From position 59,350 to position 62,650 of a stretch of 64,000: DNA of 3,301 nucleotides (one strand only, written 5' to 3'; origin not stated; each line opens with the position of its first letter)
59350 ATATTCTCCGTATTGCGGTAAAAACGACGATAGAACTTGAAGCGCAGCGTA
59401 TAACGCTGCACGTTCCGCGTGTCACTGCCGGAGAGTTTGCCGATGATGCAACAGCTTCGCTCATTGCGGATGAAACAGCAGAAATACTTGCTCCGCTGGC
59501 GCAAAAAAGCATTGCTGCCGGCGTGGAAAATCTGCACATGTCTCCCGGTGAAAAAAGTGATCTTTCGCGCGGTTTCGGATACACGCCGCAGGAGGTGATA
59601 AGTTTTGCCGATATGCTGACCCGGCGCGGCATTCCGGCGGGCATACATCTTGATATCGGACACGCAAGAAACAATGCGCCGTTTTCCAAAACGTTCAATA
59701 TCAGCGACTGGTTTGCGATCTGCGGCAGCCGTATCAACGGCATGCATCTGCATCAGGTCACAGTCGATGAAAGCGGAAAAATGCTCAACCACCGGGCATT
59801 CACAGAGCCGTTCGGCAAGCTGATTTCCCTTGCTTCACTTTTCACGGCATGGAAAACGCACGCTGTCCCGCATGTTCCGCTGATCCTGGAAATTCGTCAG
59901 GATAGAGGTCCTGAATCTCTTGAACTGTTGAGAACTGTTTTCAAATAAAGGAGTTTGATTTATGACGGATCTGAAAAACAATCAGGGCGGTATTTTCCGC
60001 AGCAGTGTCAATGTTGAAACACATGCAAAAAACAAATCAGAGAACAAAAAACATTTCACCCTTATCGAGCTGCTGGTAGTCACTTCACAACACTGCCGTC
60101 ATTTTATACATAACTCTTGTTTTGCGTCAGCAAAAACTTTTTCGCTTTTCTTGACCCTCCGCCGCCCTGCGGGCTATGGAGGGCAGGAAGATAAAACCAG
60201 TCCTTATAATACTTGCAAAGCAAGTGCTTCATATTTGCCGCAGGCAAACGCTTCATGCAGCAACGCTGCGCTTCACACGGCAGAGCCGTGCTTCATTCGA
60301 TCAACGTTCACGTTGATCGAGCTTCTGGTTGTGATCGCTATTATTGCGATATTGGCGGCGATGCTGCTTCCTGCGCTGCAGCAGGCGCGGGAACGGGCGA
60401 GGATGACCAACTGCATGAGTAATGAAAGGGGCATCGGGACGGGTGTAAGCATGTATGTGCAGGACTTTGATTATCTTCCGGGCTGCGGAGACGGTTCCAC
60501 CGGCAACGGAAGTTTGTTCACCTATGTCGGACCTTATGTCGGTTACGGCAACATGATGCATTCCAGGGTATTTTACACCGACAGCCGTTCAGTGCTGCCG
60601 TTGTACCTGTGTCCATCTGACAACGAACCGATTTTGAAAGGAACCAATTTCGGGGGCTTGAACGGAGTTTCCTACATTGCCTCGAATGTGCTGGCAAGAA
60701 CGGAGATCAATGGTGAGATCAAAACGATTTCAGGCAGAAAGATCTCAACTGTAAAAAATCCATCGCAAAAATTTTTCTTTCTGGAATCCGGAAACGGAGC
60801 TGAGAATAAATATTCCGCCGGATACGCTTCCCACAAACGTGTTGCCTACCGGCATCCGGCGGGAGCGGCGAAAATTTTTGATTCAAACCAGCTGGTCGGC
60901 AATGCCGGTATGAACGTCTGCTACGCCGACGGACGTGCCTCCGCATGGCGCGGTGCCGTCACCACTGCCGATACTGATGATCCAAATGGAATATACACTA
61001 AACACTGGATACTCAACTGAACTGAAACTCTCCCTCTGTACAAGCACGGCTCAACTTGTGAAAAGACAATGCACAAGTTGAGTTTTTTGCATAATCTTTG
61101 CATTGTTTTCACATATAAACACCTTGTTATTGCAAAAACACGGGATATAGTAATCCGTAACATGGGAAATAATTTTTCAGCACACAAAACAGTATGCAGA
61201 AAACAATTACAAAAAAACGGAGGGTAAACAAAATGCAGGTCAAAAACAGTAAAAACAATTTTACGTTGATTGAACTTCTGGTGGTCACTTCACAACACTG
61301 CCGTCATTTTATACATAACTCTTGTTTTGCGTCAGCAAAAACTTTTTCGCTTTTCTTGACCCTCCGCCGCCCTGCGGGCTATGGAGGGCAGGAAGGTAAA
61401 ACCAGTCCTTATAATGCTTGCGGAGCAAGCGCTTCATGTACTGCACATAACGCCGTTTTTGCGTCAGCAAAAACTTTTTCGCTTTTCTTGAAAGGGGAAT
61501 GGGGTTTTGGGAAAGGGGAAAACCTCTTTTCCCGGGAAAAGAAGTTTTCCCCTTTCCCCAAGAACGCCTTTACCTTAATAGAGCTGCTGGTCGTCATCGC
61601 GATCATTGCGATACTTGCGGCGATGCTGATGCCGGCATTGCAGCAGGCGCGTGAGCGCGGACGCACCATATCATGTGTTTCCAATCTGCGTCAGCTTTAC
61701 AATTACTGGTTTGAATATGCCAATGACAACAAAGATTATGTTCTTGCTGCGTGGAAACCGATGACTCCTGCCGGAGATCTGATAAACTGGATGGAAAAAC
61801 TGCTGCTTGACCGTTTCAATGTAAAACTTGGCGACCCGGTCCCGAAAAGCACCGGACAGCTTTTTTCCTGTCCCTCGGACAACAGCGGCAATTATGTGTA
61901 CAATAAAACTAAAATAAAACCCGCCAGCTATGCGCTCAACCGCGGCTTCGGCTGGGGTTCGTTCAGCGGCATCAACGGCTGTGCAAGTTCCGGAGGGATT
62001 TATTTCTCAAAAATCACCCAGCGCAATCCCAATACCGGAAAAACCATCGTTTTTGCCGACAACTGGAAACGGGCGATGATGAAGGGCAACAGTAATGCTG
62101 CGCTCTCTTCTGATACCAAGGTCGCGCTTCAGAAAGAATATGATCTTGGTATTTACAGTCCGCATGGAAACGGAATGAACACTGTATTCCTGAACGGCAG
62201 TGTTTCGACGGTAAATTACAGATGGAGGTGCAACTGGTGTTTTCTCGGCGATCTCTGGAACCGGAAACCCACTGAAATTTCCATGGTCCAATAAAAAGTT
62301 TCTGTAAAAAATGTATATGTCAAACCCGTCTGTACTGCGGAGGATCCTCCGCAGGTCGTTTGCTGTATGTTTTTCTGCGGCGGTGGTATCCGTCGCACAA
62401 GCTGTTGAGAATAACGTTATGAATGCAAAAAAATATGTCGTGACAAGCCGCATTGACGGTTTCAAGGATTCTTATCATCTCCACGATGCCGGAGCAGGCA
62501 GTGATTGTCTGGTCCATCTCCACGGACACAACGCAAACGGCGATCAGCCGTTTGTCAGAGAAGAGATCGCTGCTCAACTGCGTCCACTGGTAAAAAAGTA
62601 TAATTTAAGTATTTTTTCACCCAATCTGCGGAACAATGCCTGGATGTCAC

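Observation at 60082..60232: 151-nt module about 97% identical between two otherwise strongly diverged paralogues, with a knife-sharp left boundary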

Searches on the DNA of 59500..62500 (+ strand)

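Call 8: search_rna_families(source=window, start=59500, end=62500, threshold=evalue, max_evalue=1)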
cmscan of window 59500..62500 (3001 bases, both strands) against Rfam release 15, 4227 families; matches with E-value up to 1: 7.
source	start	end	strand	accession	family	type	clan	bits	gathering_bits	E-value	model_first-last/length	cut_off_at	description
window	61498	61571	+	RF03366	mir-3122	Gene; miRNA;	-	32.5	92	0.0021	1-73/73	no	mir-3122 microRNA precursor family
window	60252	60318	-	RF01706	Gut-1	Gene; sRNA;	-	25.8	50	0.042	8-70/77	no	Gut-1 RNA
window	61481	61586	-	RF04164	MIR1507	Gene; miRNA;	-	24.3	73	0.02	1-107/107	no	MIR1507 microRNA precursor family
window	60003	60189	-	RF02142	HOXA11-AS1_6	Gene; lncRNA;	-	24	50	0.036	1-179/179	no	HOXA11 antisense RNA 1 conserved region 6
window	61493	61576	-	RF00988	mir-657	Gene; miRNA;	-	21.9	69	0.53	1-86/86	no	mir-657 microRNA precursor family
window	61507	61561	+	RF01835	HIV_FS2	Cis-reg; frameshift_element;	-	21.8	44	0.24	1-45/45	no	ribosomal frameshift site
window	61488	61582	+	RF04164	MIR1507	Gene; miRNA;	-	20.8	73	0.22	1-107/107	no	MIR1507 microRNA precursor family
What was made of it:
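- On Intron / intein: No Rfam match near the gathering score (call 8).
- No Rfam family matches; the best hits are far below gathering scores (call 8).
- Tried and rejected: No ribozyme or riboswitch (call 8).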

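Call 67: search_dna_similar(query=window:60078-60329:+, collection=plasmids, mode=distant, max_rows=10)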
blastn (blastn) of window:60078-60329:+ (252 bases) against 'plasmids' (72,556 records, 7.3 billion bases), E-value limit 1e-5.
No match.

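Call 68: search_dna_similar(query=window:60078-60329:+, collection=phages, mode=distant, max_rows=10)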
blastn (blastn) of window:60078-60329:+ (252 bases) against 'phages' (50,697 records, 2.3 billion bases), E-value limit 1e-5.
No match.
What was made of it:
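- Tried and rejected: The 252-nt cassette gave no match (calls 67, 68).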

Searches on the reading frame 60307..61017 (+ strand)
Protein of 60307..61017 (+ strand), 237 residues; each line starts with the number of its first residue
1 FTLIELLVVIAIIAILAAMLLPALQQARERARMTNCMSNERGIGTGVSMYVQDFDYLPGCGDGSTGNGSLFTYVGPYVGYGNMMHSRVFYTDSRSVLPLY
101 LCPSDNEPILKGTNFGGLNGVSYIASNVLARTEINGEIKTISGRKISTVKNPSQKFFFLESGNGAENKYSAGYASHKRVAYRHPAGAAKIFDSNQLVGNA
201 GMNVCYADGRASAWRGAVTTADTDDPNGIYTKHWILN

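Call 30: find_homologous_proteins(query=window:60307-61017:+, max_evalue=1e-20)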
Query window:60307-61017:+ (237 aa): 49 proteins with E <= 1e-20 among 8000 candidates.
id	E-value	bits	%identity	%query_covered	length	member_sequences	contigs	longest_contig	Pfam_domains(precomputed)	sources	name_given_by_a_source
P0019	1.5e-155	534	100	100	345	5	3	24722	PF07963.18,PF07596.17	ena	-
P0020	3.9e-155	532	99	100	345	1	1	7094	PF07596.17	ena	-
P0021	4.4e-108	378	70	100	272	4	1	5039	PF07596.17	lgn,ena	-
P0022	2.5e-106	373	68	100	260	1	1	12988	PF07596.17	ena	-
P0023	3.1e-91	323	60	100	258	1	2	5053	PF07596.17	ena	-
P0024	1.4e-90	321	60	99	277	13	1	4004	PF07596.17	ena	-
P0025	1.1e-89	318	61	99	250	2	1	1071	PF07596.17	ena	-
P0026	1.6e-78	282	58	99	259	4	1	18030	PF07963.18,PF07596.17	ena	-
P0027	1.9e-78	281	56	100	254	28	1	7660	PF07596.17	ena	-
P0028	1.5e-77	278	55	100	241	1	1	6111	PF07596.17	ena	-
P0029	4.3e-77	277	55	100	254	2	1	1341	PF07963.18,PF07596.17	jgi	jgi:prepilin-type N-terminal cleavage/methylation domain-containing protein/prepilin-type processing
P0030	3.0e-76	274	56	99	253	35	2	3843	PF07596.17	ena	-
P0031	5.5e-76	273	55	100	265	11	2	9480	PF07596.17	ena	-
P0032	2.1e-75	271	56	99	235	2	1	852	PF07596.17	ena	-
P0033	3.8e-73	264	56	99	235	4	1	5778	PF07596.17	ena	-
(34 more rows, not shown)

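Call 32: find_encoding_contigs(protein=P0019, flank=4000, max_places=3)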
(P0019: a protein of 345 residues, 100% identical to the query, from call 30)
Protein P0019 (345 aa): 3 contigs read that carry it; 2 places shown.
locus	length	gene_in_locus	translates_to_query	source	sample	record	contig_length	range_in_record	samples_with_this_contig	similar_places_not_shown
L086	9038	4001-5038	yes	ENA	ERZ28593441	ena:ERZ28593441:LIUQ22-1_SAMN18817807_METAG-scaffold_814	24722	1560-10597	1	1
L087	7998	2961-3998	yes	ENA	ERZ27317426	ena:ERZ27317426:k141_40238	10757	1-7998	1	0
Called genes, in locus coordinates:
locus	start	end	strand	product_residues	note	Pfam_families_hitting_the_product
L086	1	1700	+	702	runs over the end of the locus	PF16126:DUF4838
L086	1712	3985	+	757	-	PF00753:Lactamase_B, PF23023:Anti-Pycsar_Apyc1, PF12706:Lactamase_B_2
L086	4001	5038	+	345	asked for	PF07963:N_methyl (weak), PF07596:SBP_bac_10 (weak)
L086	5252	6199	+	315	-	-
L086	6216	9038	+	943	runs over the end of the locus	PF00561:Abhydrolase_1 (weak), PF12146:Hydrolase_4 (faint)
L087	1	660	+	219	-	?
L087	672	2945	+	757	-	PF00753:Lactamase_B, PF23023:Anti-Pycsar_Apyc1, PF12706:Lactamase_B_2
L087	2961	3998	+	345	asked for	PF07963:N_methyl (weak), PF07596:SBP_bac_10 (weak)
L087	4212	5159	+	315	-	-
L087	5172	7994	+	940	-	-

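Call 33: find_encoding_contigs(protein=P0020, flank=4000, max_places=2)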
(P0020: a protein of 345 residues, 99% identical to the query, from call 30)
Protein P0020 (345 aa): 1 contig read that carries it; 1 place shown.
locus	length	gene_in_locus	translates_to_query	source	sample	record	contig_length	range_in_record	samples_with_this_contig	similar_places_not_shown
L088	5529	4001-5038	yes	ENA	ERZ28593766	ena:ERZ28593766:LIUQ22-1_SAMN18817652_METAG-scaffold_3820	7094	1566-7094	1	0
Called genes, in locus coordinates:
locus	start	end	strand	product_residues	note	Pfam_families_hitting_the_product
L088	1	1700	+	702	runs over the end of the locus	PF16126:DUF4838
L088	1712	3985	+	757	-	PF00753:Lactamase_B, PF23023:Anti-Pycsar_Apyc1, PF12706:Lactamase_B_2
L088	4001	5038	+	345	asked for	PF07596:SBP_bac_10 (weak)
